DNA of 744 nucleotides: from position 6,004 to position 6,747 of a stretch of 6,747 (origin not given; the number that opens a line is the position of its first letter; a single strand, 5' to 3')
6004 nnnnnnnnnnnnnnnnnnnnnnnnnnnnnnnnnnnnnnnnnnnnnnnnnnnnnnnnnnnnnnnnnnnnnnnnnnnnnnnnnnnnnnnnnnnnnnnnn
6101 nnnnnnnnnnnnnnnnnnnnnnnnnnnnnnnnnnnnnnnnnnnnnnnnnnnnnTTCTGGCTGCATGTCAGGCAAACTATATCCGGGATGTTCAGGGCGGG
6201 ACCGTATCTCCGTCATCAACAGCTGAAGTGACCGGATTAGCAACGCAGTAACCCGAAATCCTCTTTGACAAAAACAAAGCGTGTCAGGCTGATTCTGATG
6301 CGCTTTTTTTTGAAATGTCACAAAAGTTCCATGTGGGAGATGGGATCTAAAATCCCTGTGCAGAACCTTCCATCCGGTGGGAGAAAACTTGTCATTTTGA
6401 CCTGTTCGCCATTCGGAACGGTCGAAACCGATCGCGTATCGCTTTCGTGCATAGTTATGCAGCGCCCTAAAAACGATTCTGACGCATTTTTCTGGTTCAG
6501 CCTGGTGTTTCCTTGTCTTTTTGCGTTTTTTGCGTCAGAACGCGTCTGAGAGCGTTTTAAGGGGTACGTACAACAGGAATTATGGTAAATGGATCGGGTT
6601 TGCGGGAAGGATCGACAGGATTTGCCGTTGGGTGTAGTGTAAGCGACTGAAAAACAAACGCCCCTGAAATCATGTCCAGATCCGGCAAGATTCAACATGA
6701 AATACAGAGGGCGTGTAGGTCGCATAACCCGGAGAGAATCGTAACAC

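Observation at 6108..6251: Lysis lipoprotein gene missed by the ORF track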

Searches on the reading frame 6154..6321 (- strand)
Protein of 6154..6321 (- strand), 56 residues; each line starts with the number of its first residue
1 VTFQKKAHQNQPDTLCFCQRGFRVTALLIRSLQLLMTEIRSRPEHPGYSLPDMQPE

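Call 44: search_protein_families(library=pfam, proteins=[window:6154-6321:-], max_evalue=0.1)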
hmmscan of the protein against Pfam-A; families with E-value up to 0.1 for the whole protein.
window:6154-6321:- (56 aa): 0 families

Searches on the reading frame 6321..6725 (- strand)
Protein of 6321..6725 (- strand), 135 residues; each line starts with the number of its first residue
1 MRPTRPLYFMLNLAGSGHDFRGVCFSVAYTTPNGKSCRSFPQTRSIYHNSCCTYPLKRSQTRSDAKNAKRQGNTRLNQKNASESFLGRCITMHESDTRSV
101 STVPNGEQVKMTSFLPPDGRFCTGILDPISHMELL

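Call 44: search_protein_families(library=pfam, proteins=[window:6321-6725:-], max_evalue=0.1)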
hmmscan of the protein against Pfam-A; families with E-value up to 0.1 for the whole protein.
window:6321-6725:- (135 aa): 1 family
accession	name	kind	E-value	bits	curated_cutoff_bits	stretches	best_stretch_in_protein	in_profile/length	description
PF01429.25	MBD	-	0.023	14.7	21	1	25-55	31-62/77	Methyl-CpG binding domain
